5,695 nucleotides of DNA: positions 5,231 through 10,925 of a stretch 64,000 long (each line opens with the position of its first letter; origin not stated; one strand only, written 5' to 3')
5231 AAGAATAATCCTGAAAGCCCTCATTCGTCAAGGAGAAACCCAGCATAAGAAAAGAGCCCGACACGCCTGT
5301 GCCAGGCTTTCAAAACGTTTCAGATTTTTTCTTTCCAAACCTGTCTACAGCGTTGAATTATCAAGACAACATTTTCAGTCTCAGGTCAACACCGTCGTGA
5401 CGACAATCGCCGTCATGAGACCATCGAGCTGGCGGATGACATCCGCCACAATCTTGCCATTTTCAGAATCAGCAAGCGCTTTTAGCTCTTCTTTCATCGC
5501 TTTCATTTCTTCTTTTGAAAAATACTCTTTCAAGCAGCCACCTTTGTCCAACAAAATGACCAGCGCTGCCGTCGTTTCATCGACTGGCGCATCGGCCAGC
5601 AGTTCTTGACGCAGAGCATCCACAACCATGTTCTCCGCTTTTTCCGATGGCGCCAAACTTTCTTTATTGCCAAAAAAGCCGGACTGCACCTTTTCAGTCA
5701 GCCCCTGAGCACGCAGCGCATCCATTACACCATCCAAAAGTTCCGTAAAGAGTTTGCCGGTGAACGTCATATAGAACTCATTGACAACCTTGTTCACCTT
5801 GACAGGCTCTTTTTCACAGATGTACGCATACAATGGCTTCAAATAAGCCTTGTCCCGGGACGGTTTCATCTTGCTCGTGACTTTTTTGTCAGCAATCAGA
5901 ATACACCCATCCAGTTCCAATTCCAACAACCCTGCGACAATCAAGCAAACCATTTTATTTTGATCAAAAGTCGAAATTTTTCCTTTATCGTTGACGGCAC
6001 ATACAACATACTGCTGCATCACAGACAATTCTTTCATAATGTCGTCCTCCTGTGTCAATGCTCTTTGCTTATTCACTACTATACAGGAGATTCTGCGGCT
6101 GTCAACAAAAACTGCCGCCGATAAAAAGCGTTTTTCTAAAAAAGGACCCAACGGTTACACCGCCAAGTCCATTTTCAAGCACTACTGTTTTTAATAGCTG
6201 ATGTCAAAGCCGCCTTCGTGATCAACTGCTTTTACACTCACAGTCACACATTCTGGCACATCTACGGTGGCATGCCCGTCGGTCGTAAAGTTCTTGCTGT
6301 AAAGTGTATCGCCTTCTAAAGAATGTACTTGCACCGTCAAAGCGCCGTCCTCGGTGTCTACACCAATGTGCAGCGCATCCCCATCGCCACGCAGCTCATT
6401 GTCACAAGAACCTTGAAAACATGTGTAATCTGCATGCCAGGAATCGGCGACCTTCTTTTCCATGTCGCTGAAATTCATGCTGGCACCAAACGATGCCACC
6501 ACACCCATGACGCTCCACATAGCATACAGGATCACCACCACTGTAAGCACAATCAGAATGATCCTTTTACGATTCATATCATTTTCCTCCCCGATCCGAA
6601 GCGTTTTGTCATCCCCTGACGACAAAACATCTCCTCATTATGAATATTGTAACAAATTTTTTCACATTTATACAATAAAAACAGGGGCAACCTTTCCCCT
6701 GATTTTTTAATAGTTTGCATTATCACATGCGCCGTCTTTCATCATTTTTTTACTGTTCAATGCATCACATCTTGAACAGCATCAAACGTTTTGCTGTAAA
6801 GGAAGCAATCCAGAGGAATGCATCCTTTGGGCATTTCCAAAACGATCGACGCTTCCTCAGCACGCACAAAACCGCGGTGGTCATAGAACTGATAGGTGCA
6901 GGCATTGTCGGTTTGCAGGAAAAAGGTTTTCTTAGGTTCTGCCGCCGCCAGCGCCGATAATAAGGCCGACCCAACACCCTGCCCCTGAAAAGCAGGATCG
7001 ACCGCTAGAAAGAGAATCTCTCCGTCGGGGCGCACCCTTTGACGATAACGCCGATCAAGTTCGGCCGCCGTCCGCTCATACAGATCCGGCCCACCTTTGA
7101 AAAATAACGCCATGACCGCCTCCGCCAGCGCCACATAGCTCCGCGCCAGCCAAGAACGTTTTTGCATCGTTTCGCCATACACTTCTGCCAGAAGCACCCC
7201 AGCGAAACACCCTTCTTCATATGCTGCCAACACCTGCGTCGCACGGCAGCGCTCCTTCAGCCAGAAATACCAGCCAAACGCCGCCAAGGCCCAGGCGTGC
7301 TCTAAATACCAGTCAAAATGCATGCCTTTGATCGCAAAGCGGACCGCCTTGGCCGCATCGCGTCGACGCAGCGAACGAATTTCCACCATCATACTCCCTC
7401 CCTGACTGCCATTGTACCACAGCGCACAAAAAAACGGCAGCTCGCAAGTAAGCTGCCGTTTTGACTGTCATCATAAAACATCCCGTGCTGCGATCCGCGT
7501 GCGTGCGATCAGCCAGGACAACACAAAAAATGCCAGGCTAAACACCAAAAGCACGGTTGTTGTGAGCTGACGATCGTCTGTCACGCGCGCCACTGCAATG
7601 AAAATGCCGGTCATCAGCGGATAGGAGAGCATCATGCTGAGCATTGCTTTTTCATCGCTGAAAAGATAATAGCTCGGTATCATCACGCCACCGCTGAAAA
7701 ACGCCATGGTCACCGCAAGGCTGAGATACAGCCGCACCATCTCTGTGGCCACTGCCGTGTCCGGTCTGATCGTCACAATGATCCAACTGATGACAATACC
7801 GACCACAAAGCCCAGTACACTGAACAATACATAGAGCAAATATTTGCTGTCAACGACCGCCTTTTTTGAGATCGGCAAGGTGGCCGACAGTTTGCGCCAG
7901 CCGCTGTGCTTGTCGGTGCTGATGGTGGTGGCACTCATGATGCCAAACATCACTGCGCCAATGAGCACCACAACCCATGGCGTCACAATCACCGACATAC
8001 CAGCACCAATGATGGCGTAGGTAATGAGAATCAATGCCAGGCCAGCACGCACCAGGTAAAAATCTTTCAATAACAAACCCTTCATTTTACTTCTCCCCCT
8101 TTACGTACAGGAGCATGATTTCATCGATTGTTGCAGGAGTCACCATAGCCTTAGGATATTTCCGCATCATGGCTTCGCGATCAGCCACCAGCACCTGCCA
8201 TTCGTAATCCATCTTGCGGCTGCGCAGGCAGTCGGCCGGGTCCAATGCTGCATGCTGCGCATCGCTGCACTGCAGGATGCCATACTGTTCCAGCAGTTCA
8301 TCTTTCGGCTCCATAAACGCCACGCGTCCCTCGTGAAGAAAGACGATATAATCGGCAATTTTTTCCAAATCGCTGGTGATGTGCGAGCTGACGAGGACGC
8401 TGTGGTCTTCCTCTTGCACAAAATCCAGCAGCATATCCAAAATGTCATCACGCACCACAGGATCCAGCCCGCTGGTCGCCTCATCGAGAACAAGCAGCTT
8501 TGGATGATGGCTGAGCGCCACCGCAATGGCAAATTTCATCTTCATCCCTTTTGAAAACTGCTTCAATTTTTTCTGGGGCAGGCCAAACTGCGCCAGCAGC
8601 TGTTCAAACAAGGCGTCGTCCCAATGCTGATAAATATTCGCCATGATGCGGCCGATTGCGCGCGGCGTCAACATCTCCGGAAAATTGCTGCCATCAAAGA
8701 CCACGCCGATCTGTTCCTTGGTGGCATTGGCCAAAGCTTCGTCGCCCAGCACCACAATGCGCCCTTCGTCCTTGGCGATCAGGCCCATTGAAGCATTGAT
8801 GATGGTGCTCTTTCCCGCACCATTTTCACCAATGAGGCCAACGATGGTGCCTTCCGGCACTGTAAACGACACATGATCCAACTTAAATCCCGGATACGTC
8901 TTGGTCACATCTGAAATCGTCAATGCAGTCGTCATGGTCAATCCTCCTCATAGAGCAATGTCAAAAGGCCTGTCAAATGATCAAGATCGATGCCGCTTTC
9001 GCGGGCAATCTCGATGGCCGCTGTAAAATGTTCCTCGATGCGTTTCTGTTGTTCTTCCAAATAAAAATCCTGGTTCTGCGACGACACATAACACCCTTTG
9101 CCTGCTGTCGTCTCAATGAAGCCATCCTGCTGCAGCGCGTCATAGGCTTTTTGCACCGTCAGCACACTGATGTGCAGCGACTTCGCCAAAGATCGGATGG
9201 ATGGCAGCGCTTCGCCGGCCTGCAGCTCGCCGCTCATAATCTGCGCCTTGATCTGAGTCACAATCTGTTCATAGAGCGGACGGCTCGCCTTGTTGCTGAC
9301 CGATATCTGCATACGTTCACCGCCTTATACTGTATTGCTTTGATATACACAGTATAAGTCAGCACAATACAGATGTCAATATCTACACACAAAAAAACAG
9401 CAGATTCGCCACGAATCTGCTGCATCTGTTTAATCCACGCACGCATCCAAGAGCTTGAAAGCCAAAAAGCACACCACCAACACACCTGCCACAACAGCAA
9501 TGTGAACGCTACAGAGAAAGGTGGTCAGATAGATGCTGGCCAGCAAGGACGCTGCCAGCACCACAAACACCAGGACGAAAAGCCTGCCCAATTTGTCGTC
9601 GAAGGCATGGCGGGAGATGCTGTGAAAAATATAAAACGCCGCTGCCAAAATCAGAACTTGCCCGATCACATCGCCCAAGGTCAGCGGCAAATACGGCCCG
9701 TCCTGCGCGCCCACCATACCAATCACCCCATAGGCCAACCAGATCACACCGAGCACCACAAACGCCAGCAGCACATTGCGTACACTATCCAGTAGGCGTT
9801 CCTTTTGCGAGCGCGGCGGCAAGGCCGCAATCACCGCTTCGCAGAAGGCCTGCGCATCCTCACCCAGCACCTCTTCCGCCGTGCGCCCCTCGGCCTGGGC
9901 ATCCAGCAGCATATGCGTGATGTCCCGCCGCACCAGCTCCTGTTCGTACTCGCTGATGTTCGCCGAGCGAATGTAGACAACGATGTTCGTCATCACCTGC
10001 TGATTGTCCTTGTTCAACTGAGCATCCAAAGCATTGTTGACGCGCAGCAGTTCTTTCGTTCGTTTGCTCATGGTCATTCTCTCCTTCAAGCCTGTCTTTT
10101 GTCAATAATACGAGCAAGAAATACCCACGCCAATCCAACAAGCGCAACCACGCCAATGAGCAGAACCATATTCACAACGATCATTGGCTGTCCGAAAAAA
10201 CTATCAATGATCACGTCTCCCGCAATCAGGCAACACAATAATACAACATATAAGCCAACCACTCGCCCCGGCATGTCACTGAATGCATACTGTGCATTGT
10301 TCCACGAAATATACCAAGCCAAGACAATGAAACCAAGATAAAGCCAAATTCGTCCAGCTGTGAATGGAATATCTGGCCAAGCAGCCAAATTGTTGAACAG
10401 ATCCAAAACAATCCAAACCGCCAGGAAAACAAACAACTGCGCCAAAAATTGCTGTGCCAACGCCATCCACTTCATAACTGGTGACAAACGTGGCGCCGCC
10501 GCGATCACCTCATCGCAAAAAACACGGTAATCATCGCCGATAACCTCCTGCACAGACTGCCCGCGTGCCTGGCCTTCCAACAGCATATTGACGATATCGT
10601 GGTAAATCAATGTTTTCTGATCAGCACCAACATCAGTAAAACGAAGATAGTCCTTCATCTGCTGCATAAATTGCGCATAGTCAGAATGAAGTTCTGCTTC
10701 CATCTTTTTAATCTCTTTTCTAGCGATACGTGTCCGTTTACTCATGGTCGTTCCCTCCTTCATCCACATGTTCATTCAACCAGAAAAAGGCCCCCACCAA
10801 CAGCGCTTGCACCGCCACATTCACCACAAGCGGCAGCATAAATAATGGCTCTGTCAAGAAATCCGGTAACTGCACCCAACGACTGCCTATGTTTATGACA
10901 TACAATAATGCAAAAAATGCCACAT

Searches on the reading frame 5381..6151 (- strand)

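Call 50: search_protein_families(library=pfam, proteins=[window:5381-6151:-], max_evalue=0.00001)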
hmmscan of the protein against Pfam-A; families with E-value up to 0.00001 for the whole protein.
window:5381-6151:- (256 aa): 1 family
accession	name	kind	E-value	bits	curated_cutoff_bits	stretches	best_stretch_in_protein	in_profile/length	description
PF05719.16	GPP34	-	1.3e-20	74.7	29.1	1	48-241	6-200/201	Golgi phosphoprotein 3 (GPP34)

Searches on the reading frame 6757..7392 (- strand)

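Call 50: search_protein_families(library=pfam, proteins=[window:6757-7392:-], max_evalue=0.00001)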
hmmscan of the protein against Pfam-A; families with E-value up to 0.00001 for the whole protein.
window:6757-7392:- (211 aa): 3 families
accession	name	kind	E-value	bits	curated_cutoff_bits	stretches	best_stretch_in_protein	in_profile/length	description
PF13508.13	Acetyltransf_7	-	1.5e-09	38.5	27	1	126-176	29-83/84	Acetyltransferase (GNAT) domain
PF00583.31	Acetyltransf_1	-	4.6e-09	37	20.7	1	121-175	57-116/116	Acetyltransferase (GNAT) family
PF13673.13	Acetyltransf_10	-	7.6e-06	26.4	23.6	0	120-180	48-112/128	Acetyltransferase (GNAT) domain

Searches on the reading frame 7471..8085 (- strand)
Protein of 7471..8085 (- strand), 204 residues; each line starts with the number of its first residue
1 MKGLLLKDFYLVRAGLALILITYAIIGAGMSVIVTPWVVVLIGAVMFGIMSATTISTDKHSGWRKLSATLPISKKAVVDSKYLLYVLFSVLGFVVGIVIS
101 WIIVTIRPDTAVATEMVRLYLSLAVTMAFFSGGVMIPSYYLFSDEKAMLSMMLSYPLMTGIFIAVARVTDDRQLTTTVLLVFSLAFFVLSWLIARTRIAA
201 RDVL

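Call 50: search_protein_families(library=pfam, proteins=[window:7471-8085:-], max_evalue=0.00001)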
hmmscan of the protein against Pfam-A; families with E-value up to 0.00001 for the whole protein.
window:7471-8085:- (204 aa): 2 families
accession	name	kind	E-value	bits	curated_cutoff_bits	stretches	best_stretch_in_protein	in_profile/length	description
PF13346.12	ABC2_membrane_5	-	6.4e-26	91.6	25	1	3-194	1-200/205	ABC-2 family transporter protein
PF12730.13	ABC2_membrane_4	-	3.4e-06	27.6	27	1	33-153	50-171/179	ABC-2 family transporter protein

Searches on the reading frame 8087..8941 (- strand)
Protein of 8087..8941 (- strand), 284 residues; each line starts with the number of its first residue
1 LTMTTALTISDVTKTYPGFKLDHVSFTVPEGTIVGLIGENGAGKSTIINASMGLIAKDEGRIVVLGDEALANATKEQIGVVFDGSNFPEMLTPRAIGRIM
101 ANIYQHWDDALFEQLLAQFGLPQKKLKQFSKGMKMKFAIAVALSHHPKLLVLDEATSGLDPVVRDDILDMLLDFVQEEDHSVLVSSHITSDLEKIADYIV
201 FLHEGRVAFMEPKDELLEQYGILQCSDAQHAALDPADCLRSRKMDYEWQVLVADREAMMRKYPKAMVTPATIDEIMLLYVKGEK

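Call 50: search_protein_families(library=pfam, proteins=[window:8087-8941:-], max_evalue=0.00001)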
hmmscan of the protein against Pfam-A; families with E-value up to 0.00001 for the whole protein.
window:8087-8941:- (284 aa): 2 families
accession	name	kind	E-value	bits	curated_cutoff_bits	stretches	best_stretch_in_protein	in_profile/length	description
PF00005.33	ABC_tran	-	1.4e-26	94.1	25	1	21-157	1-137/137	ABC transporter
PF13304.12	AAA_21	-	3.5e-09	37.6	27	0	127-187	236-298/304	AAA domain, putative AbiEii toxin, Type IV TA system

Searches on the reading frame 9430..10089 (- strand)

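Call 50: search_protein_families(library=pfam, proteins=[window:9430-10089:-], max_evalue=0.00001)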
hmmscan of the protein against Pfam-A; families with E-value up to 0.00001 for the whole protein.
window:9430-10089:- (219 aa): 2 families
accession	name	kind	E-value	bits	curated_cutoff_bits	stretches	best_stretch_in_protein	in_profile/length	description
PF06304.16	DUF1048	-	6.3e-07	30.2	29.6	1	8-90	4-86/102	Protein of unknown function (DUF1048)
PF06570.16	DUF1129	-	3.2e-06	27.4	29.1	1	24-194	1-169/207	Protein of unknown function (DUF1129)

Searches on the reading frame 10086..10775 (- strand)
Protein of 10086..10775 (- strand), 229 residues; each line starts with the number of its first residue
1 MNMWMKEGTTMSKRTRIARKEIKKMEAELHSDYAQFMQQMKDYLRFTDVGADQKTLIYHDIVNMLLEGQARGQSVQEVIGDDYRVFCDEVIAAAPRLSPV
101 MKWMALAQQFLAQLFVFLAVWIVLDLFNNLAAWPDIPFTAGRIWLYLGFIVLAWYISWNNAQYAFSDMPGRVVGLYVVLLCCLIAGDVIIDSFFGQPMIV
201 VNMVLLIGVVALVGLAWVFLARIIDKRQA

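Call 50: search_protein_families(library=pfam, proteins=[window:10086-10775:-], max_evalue=0.00001)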
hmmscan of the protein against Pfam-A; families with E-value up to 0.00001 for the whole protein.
window:10086-10775:- (229 aa): 1 family
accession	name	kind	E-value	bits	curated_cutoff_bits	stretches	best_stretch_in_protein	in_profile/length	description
PF06304.16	DUF1048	-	8.2e-11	42.7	29.6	1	20-94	8-86/102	Protein of unknown function (DUF1048)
